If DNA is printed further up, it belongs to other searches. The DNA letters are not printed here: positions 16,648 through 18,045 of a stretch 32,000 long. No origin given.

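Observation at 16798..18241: Orphan radical SAM/SPASM gene uses a near-copy of the mftA promoter and has no obvious precursor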

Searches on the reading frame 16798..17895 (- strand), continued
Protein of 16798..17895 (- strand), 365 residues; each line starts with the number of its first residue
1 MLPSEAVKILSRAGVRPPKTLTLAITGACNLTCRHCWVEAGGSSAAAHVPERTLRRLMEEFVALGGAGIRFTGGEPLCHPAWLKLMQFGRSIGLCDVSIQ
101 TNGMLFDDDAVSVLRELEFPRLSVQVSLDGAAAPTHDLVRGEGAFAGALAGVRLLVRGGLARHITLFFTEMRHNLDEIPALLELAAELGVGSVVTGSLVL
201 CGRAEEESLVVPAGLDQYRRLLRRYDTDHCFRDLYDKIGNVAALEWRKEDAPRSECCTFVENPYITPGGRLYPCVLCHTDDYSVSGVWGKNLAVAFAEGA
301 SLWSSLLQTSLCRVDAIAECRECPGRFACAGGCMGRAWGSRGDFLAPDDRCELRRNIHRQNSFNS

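Call 23: search_protein_families(library=ncbifam, proteins=[L068:396-1367:+, L068:1351-2469:+, L068:2457-3974:+, L068:3962-5116:+, L063:4506-5414:+, L063:5401-6915:+, L063:7032-8234:+, L063:8300-9034:+, L063:9938-11095:+, L004:3986-5023:+], max_evalue=0.00001)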
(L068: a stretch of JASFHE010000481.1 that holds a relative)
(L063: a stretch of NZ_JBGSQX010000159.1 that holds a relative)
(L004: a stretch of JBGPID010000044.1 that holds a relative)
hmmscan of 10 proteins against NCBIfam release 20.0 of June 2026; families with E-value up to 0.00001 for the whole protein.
L068:396-1367:+ (323 aa): 6 families
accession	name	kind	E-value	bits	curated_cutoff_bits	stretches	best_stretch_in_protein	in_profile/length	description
NF040731.1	flavo_sub_EftB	exception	5.2e-28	98.1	445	1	2-177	1-177/260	electron transfer flavoprotein subunit beta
TIGR04503.1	mft_etfB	hypoth_equivalog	2.1e-24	86.4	200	1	15-311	10-289/290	mycofactocin-associated electron transfer flavoprotein beta subunit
NF042971.1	AcrlCoAredClosAcrB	equivalog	1.1e-21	77.1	475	1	1-153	1-156/266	acryloyl-CoA reductase electron transfer subunit gamma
NF008998.0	PRK12342.1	equivalog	3.6e-09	36.4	338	1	1-149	1-149/254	electron transfer flavoprotein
NF002888.0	PRK03359.1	subfamily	8.6e-09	35.1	219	1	1-187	1-190/256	putative electron transfer flavoprotein FixA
NF051844.1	ETFlavBetaProt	equivalog_domain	5.2e-08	32.7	350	0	39-147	24-125/254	electron transfer flavoprotein subunit beta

L068:1351-2469:+ (372 aa): 56 families (the best 25 are shown)
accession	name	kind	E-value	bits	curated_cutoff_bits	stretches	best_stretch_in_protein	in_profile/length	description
TIGR03962.1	mycofact_rSAM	equivalog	1.4e-37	129.7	265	1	20-357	4-326/339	mycofactocin radical SAM maturase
TIGR04545.1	rSAM_ahbD_hemeb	equivalog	9.1e-32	110.8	500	1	33-225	5-193/339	heme b synthase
TIGR04051.1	rSAM_NirJ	equivalog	1.1e-28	100.3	515.45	1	35-216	9-185/354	heme d1 biosynthesis radical SAM protein NirJ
TIGR04054.1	rSAM_NirJ1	equivalog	2.6e-27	95.4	650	1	30-215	38-218/387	putative heme d1 biosynthesis radical SAM protein NirJ1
NF050035.1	rSAM_WgK_link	exception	2.9e-27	95.6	650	1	25-219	6-196/367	radical SAM/SPASM peptide maturase WgkB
NF045574.1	sacti_mat_StsB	exception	1.3e-26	93.5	625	1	33-350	101-402/466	StsB family radical SAM/SPASM domain sactipeptide maturase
TIGR04053.2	TIGR04053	equivalog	6.5e-26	91.4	395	1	27-229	7-208/366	TIGR04053 family radical SAM/SPASM domain-containing protein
TIGR04251.1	SCM_rSAM_ScmF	equivalog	4.2e-25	88.9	400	1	32-210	8-185/353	SynChlorMet cassette radical SAM/SPASM protein ScmF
NF049973.1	radical_Rv1681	equivalog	9.1e-25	87.3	380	1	37-201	81-241/326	Rv1681 family radical SAM protein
TIGR04055.1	rSAM_NirJ2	equivalog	1.7e-24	86.9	500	1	33-361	5-322/326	putative heme d1 biosynthesis radical SAM protein NirJ2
TIGR04347.1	pseudo_SAM_Halo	equivalog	9.4e-23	81.1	525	1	29-228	39-233/390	TIGR04347 family pseudo-SAM/SPASM protein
TIGR04303.1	GeoRSP_rSAM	equivalog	1.2e-21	77.6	400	1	25-361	2-324/325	GeoRSP system radical SAM/SPASM protein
TIGR04546.1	rSAM_ahbC_deAc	equivalog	7.9e-20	71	650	1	31-215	42-221/390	12,18-didecarboxysiroheme deacetylase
NF047865.1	rSAM_PapB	equivalog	1.5e-19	70.4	340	1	30-355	5-328/330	PapB family radical SAM/SPASM ranthipeptide maturase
NF012164.0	AlbA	equivalog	2.1e-19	69.3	850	1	25-299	110-370/442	subtilosin maturase AlbA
TIGR02109.1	PQQ_syn_pqqE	equivalog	2.2e-19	69.6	381.35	1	25-362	4-331/358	pyrroloquinoline quinone biosynthesis protein PqqE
TIGR04317.1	W_rSAM_matur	equivalog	2.6e-19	69.5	380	1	28-289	4-260/349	tungsten cofactor oxidoreductase radical SAM maturase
TIGR02666.1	moaA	equivalog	1e-17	64.1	284.05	1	30-199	12-185/336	GTP 3',8-cyclase MoaA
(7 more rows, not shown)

L068:2457-3974:+ (505 aa): 19 families
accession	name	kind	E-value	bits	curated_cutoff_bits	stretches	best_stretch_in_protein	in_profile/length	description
TIGR03965.1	mycofact_glyco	equivalog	5.1e-96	322.4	280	1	42-501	15-466/467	mycofactocin biosynthesis glycosyltransferase MftF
NF041875.1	EPS_EpsD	equivalog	3.8e-29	102.1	370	1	114-350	1-243/325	exopolysaccharide biosynthesis glycosyltransferase EpsD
TIGR03937.1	PgaC_IcaA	equivalog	2.1e-21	76.4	422.3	1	106-460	39-394/407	poly-beta-1,6-N-acetyl-D-glucosamine synthase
TIGR04283.1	glyco_like_mftF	equivalog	5.7e-21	75.1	182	1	115-332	2-203/221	TIGR04283 family arsenosugar biosynthesis glycosyltransferase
NF038302.1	EPS_HpsE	equivalog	3.2e-15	55.9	300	1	114-315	3-223/307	hormogonium polysaccharide biosynthesis glycosyltransferase HpsE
NF041394.1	GtaseAglG_Halo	equivalog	3.5e-15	56.1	440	1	123-344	14-248/304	glucosyl-dolichyl phosphate glucuronosyltransferase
TIGR03111.1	glyc2_xrt_Gpos1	hypoth_equivalog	7.4e-14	51.4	363.95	1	107-222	44-166/439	TIGR03111 family XrtG-associated glycosyltransferase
NF038299.1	EPS_HpsN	equivalog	6.5e-11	41.8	425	1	112-315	1-221/317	hormogonium polysaccharide biosynthesis glycosyltransferase HpsN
TIGR03469.1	HpnB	hypoth_equivalog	4.2e-10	39.2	379.25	1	108-182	40-112/386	hopene-associated glycosyltransferase HpnB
NF007482.0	PRK10073.1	equivalog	2.8e-09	36.4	423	1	110-203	4-99/334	glycosyltransferase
NF008558.0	PRK11498.1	equivalog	4.8e-08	31.4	992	1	109-214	270-377/872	UDP-forming cellulose synthase catalytic subunit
NF047683.1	TeichurnBiosyTuaG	equivalog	6.6e-08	32.5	400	1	111-200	5-97/252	teichuronic acid biosynthesis protein TuaG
NF053739.1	GlytfEpsEBac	equivalog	1.9e-07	30.3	450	1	112-346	1-232/265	glycosyltransferase EpsE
NF050819.1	PolSacchBiosHfsG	equivalog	5.5e-07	29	500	1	113-296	13-200/302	polysaccharide biosynthesis protein HfsG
NF041865.1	EpsU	equivalog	5.6e-07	28.9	700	1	115-161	42-88/394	exopolysaccharide biosynthesis GT2 family glycosyltransferase EpsU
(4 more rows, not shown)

L068:3962-5116:+ (384 aa): 28 families (the best 25 are shown)
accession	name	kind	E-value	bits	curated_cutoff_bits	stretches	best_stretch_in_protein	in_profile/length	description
NF033640.1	N_Twi_rSAM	subfamily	2.4e-15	56.5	170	1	35-238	110-319/398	twitch domain-containing radical SAM protein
TIGR04403.1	rSAM_skfB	equivalog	6.8e-14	51.5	300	1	35-331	103-377/402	sporulation killing factor system radical SAM maturase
TIGR04055.1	rSAM_NirJ2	equivalog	8.3e-14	51.8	500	1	39-326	3-278/326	putative heme d1 biosynthesis radical SAM protein NirJ2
TIGR04250.1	SCM_rSAM_ScmE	equivalog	4.6e-12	45.5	400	1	35-215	2-165/358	SynChlorMet cassette radical SAM/SPASM protein ScmE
TIGR04545.1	rSAM_ahbD_hemeb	equivalog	1.6e-11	44.2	500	1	39-262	3-206/339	heme b synthase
NF045574.1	sacti_mat_StsB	exception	2.6e-11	43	625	1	38-331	98-370/466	StsB family radical SAM/SPASM domain sactipeptide maturase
TIGR02668.1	moaA_archaeal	equivalog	4.5e-11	42.3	325.25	1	30-183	6-144/303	GTP 3',8-cyclase MoaA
TIGR04317.1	W_rSAM_matur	equivalog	1.7e-10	40.6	380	1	35-223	3-179/349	tungsten cofactor oxidoreductase radical SAM maturase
TIGR02666.1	moaA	equivalog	3.6e-10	39.3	284.05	1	37-184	11-152/336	GTP 3',8-cyclase MoaA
NF001199.0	PRK00164.2-1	equivalog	6.4e-10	38.7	231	1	31-220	9-180/308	GTP 3',8-cyclase MoaA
TIGR03977.1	rSAM_pair_HxsC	equivalog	7.5e-10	38.2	267.9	1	39-216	28-191/292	His-Xaa-Ser system radical SAM maturase HxsC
TIGR04053.2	TIGR04053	equivalog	1.2e-09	37.9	395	1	34-234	6-192/366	TIGR04053 family radical SAM/SPASM domain-containing protein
TIGR04311.1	rSAM_Geo_metal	subfamily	2.4e-09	36.7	400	1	35-229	2-188/423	radical SAM/SPASM family putative metalloenzyme maturase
TIGR03961.1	rSAM_PTO1314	hypoth_equivalog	2.6e-09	36.8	306.05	1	41-217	28-180/332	PTO1314 family radical SAM protein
NF012164.0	AlbA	equivalog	2.9e-09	35.9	850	1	35-325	112-381/442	subtilosin maturase AlbA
TIGR02109.1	PQQ_syn_pqqE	equivalog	3.4e-09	36.1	381.35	1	34-216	5-170/358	pyrroloquinoline quinone biosynthesis protein PqqE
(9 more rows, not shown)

L063:4506-5414:+ (302 aa): 6 families
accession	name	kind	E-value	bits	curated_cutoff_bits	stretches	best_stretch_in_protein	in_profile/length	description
TIGR04503.1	mft_etfB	hypoth_equivalog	1.5e-28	100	200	1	32-294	27-289/290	mycofactocin-associated electron transfer flavoprotein beta subunit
NF040731.1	flavo_sub_EftB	exception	6.2e-27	94.6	445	1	2-194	1-177/260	electron transfer flavoprotein subunit beta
NF042971.1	AcrlCoAredClosAcrB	equivalog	1.7e-18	66.6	475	1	1-189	1-174/266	acryloyl-CoA reductase electron transfer subunit gamma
NF008998.0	PRK12342.1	equivalog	2.4e-12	46.8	338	1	1-206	1-186/254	electron transfer flavoprotein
NF002888.0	PRK03359.1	subfamily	4e-10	39.5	219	1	1-195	1-181/256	putative electron transfer flavoprotein FixA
NF051844.1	ETFlavBetaProt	equivalog_domain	1.1e-09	38.3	350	1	116-289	78-247/254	electron transfer flavoprotein subunit beta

L063:5401-6915:+ (504 aa): 16 families
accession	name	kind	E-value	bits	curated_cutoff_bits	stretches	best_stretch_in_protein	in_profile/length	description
TIGR03965.1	mycofact_glyco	equivalog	1.1e-105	354.2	280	1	71-499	39-466/467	mycofactocin biosynthesis glycosyltransferase MftF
NF041875.1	EPS_EpsD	equivalog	2.7e-26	92.8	370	1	111-340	1-235/325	exopolysaccharide biosynthesis glycosyltransferase EpsD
TIGR04283.1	glyco_like_mftF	equivalog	5.6e-19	68.6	182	1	111-301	1-175/221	TIGR04283 family arsenosugar biosynthesis glycosyltransferase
TIGR03937.1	PgaC_IcaA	equivalog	1e-17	64.2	422.3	1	101-308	37-246/407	poly-beta-1,6-N-acetyl-D-glucosamine synthase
NF038302.1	EPS_HpsE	equivalog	4.2e-14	52.2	300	1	111-313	3-223/307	hormogonium polysaccharide biosynthesis glycosyltransferase HpsE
NF041394.1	GtaseAglG_Halo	equivalog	3.1e-12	46.4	440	1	119-340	13-246/304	glucosyl-dolichyl phosphate glucuronosyltransferase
TIGR03111.1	glyc2_xrt_Gpos1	hypoth_equivalog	2.9e-11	42.8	363.95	1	106-226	46-171/439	TIGR03111 family XrtG-associated glycosyltransferase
NF007482.0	PRK10073.1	equivalog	3e-11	42.9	423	1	108-204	5-102/334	glycosyltransferase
TIGR04242.1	nodulat_NodC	equivalog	3.5e-11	42.7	550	1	106-229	45-173/395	chitooligosaccharide synthase NodC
NF050819.1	PolSacchBiosHfsG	equivalog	3.4e-10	39.6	500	1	108-296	11-202/302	polysaccharide biosynthesis protein HfsG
NF038299.1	EPS_HpsN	equivalog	6.1e-10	38.6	425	1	109-311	1-219/317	hormogonium polysaccharide biosynthesis glycosyltransferase HpsN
NF047683.1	TeichurnBiosyTuaG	equivalog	6.7e-09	35.8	400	1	109-198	6-97/252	teichuronic acid biosynthesis protein TuaG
TIGR03469.1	HpnB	hypoth_equivalog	4.5e-08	32.5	379.25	1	107-161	42-95/386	hopene-associated glycosyltransferase HpnB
TIGR03472.1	HpnI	equivalog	1.4e-07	30.6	310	1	101-416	33-347/373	bacteriohopanetetrol glucosamine biosynthesis glycosyltransferase HpnI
NF050050.1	ProtGlycPglI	equivalog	9e-07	28.5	500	1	109-198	2-94/306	GalNAc(5)-diNAcBac-PP-undecaprenol beta-1,3-glucosyltransferase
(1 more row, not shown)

L063:7032-8234:+ (400 aa): 26 families (the best 25 are shown)
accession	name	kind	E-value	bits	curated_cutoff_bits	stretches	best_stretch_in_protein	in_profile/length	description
NF033640.1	N_Twi_rSAM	subfamily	3.1e-14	52.9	170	1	72-235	167-320/398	twitch domain-containing radical SAM protein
TIGR04250.1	SCM_rSAM_ScmE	equivalog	1.2e-12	47.5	400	1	31-210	2-164/358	SynChlorMet cassette radical SAM/SPASM protein ScmE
TIGR03961.1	rSAM_PTO1314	hypoth_equivalog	2.2e-12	46.9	306.05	1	20-215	11-182/332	PTO1314 family radical SAM protein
TIGR04053.2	TIGR04053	equivalog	1.7e-11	44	395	1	29-262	5-219/366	TIGR04053 family radical SAM/SPASM domain-containing protein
TIGR04055.1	rSAM_NirJ2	equivalog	4.7e-11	42.8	500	1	34-339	2-295/326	putative heme d1 biosynthesis radical SAM protein NirJ2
TIGR04545.1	rSAM_ahbD_hemeb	equivalog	6.4e-11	42.3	500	0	34-214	2-165/339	heme b synthase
TIGR02666.1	moaA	equivalog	1.1e-10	41.1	284.05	1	35-130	13-109/336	GTP 3',8-cyclase MoaA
TIGR02109.1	PQQ_syn_pqqE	equivalog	6.4e-10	38.5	381.35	1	28-338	3-302/358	pyrroloquinoline quinone biosynthesis protein PqqE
TIGR02668.1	moaA_archaeal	equivalog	1.9e-09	36.9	325.25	1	34-129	12-102/303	GTP 3',8-cyclase MoaA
TIGR04403.1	rSAM_skfB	equivalog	1.9e-09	36.8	300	1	25-318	95-368/402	sporulation killing factor system radical SAM maturase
TIGR03977.1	rSAM_pair_HxsC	equivalog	2.3e-09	36.5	267.9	1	35-214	28-193/292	His-Xaa-Ser system radical SAM maturase HxsC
TIGR04466.1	rSAM_BlsE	equivalog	4.1e-09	36.3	400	1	36-206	7-157/327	cytosylglucuronate decarboxylase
TIGR03913.1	rad_SAM_trio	equivalog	9.8e-09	34.1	591.75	1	31-207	18-175/477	GDL motif peptide-associated radical SAM/SPASM maturase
TIGR04303.1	GeoRSP_rSAM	equivalog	1.4e-08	34.7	400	1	33-339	6-297/325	GeoRSP system radical SAM/SPASM protein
TIGR04317.1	W_rSAM_matur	equivalog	1.6e-08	34.1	380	1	33-298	5-255/349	tungsten cofactor oxidoreductase radical SAM maturase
TIGR03962.1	mycofact_rSAM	equivalog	2.5e-06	26.9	265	1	29-311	9-275/339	mycofactocin radical SAM maturase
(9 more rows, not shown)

L063:8300-9034:+ (244 aa): 0 families

L063:9938-11095:+ (385 aa): 52 families (the best 25 are shown)
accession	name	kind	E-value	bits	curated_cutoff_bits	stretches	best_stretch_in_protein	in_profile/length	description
TIGR04545.1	rSAM_ahbD_hemeb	equivalog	6.2e-33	114.6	500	1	41-225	4-183/339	heme b synthase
TIGR03962.1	mycofact_rSAM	equivalog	2.4e-30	105.9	265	1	30-358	5-318/339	mycofactocin radical SAM maturase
NF045574.1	sacti_mat_StsB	exception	5.6e-27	94.7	625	1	37-207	96-259/466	StsB family radical SAM/SPASM domain sactipeptide maturase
TIGR04251.1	SCM_rSAM_ScmF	equivalog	4.8e-26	92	400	1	37-209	4-174/353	SynChlorMet cassette radical SAM/SPASM protein ScmF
TIGR04051.1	rSAM_NirJ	equivalog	5.2e-26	91.4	515.45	1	42-224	7-183/354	heme d1 biosynthesis radical SAM protein NirJ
TIGR04053.2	TIGR04053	equivalog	8.6e-25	87.7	395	1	36-225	7-194/366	TIGR04053 family radical SAM/SPASM domain-containing protein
TIGR04250.1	SCM_rSAM_ScmE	equivalog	1e-24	87.1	400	1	36-214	2-176/358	SynChlorMet cassette radical SAM/SPASM protein ScmE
TIGR04055.1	rSAM_NirJ2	equivalog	2e-24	86.7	500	1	41-224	4-181/326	putative heme d1 biosynthesis radical SAM protein NirJ2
NF049973.1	radical_Rv1681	equivalog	2.2e-24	86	380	1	46-202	81-235/326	Rv1681 family radical SAM protein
NF050035.1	rSAM_WgK_link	exception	8.5e-24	84.2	650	1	36-224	8-191/367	radical SAM/SPASM peptide maturase WgkB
TIGR04546.1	rSAM_ahbC_deAc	equivalog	8.6e-23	80.8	650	1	38-224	40-220/390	12,18-didecarboxysiroheme deacetylase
TIGR04054.1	rSAM_NirJ1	equivalog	2.5e-22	79.1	650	1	39-223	38-216/387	putative heme d1 biosynthesis radical SAM protein NirJ1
TIGR04347.1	pseudo_SAM_Halo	equivalog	1.3e-21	77.3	525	1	39-216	40-211/390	TIGR04347 family pseudo-SAM/SPASM protein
TIGR04303.1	GeoRSP_rSAM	equivalog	1.1e-20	74.5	400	1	33-371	1-324/325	GeoRSP system radical SAM/SPASM protein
TIGR04082.1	rSAM_for_selen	equivalog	1.2e-18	67.1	350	1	43-247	205-398/516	thio(seleno)oxazole modification radical SAM maturase SbtM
TIGR02666.1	moaA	equivalog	5.3e-18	65.1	284.05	1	39-209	12-185/336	GTP 3',8-cyclase MoaA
TIGR04317.1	W_rSAM_matur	equivalog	2.2e-16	59.9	380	1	37-217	4-184/349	tungsten cofactor oxidoreductase radical SAM maturase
TIGR02109.1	PQQ_syn_pqqE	equivalog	6.4e-14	51.6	381.35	1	34-372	4-331/358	pyrroloquinoline quinone biosynthesis protein PqqE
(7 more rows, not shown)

L004:3986-5023:+ (345 aa): 4 families
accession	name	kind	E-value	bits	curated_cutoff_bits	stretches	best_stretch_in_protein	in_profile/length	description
TIGR00342.1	TIGR00342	equivalog_domain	2.5e-15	56.4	264.5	1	12-159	171-312/373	tRNA uracil 4-sulfurtransferase ThiI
NF006222.0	PRK08349.1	subfamily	6.1e-14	52.4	251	1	15-160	2-142/198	hypothetical protein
NF001138.1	PRK00143.1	equivalog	6.2e-09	35.3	284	1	17-131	3-124/345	tRNA 2-thiouridine(34) synthase MnmA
TIGR00420.1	trmU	equivalog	2.2e-07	30.1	236.95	1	17-128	4-125/351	tRNA 2-thiouridine(34) synthase MnmA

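Call 30: search_solved_structures(query=A1, max_evalue=0.00001, show_alignments=1)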
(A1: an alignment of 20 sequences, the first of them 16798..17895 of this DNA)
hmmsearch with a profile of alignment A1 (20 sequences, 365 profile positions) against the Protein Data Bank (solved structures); distinct sequences matched with E-value up to 0.00001: 20.
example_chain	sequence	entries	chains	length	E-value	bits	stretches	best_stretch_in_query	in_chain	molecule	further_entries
6efn_A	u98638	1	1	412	4.8e-23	84.7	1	18-276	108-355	Sporulation killing factor maturation protein SkfB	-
7vob_C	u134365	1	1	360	6e-18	67.9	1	19-198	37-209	Cytosylglucuronate decarboxylase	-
7voc_C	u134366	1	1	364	6.2e-18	67.9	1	19-198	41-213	Cytosylglucuronate decarboxylase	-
2fb2_A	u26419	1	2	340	8.7e-15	57.5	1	8-295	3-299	Molybdenum cofactor biosynthesis protein A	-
1tv7_A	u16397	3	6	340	1.7e-14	56.5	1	8-295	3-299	Molybdenum cofactor biosynthesis protein A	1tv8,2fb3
5wgg_A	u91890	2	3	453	2e-14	56.3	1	18-353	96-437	Radical SAM domain protein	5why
7tol_A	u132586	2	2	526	1.1e-13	53.9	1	23-208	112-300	glycerol dibiphytanyl glycerol tetraether - macrocyclic archaeol synthase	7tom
6c8v_A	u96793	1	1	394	1.2e-12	50.5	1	17-353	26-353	Coenzyme PQQ synthesis protein E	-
9gm3_A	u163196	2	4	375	2.4e-10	42.9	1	22-157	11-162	ChlB radical SAM domain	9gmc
8wm2_A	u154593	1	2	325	1.1e-08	37.4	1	21-123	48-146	Fe-S radical SAM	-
5v1q_A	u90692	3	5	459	3.5e-08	35.8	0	6-119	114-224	Radical SAM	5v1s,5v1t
9dfu_A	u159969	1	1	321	7.4e-08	34.7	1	19-121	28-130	Radical SAM core domain-containing protein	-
9dfn_A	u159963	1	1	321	1e-07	34.3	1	22-121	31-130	Radical SAM core domain-containing protein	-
9dgw_A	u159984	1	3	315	1.5e-07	33.7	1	26-124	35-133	Radical SAM core domain-containing protein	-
6b4c_A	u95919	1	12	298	1.5e-07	33.7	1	27-124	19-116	Viperin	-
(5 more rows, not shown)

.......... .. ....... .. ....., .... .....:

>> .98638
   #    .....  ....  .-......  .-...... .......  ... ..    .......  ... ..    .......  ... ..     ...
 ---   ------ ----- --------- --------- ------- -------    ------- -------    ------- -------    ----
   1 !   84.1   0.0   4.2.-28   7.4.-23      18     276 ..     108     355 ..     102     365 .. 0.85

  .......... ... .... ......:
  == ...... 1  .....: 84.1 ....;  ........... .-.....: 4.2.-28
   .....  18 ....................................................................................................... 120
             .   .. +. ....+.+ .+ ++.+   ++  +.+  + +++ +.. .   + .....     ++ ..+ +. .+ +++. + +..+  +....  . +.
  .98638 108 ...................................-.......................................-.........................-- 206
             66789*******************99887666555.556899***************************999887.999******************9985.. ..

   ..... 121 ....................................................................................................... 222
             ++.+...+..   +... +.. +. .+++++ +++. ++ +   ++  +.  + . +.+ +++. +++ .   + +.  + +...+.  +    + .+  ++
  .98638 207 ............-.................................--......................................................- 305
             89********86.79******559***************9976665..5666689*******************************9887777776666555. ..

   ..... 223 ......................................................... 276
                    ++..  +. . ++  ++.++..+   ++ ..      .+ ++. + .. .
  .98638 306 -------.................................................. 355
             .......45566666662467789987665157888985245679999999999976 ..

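Call 35: find_encoding_contigs(protein=P0002, flank=10000, max_places=2)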
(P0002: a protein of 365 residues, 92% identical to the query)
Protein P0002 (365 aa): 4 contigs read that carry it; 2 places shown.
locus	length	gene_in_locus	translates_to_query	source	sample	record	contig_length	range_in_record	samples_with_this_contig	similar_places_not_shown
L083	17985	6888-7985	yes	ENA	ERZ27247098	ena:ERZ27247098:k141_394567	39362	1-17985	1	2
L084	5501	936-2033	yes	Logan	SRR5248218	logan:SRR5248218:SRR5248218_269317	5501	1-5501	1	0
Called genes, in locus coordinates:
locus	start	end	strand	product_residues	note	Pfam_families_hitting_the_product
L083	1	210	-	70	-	?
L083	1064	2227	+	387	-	PF00465:Fe-ADH, PF13685:Fe-ADH_2, PF25137:ADH_Fe_C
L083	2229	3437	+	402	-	PF00989:PAS, PF08448:PAS_4, PF13426:PAS_9 (weak), PF00512:HisKA, PF02518:HATPase_c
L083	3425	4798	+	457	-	PF00072:Response_reg, PF00158:Sigma54_activat, PF14532:Sigma54_activ_2, PF07724:AAA_2 (weak), PF07728:AAA_5, PF25601:AAA_lid_14, PF02954:HTH_8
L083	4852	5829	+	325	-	PF04055:Radical_SAM, PF06463:Mob_synth_C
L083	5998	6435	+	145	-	PF03473:MOSC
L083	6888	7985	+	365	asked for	PF04055:Radical_SAM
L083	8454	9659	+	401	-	PF00465:Fe-ADH, PF13685:Fe-ADH_2 (weak), PF25137:ADH_Fe_C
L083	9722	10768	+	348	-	PF05496:RuvB_N (faint), PF13191:AAA_16 (weak), PF00004:AAA, PF07726:AAA_3 (faint), PF07728:AAA_5, PF13401:AAA_22 (faint)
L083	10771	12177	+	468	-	PF05762:VWA_CoxE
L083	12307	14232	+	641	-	PF00989:PAS (faint), PF13188:PAS_8 (faint), PF13426:PAS_9 (weak), PF08447:PAS_3, PF08448:PAS_4, PF13426:PAS_9 (weak), PF00512:HisKA, PF02518:HATPase_c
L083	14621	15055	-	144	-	PF08269:dCache_2, PF17200:sCache_2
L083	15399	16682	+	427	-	PF08668:HDOD (faint), PF13487:HD_5, PF01966:HD, PF13487:HD_5, PF01966:HD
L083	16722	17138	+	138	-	PF01814:Hemerythrin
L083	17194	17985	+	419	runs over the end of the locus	PF13487:HD_5, PF01966:HD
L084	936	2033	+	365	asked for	PF04055:Radical_SAM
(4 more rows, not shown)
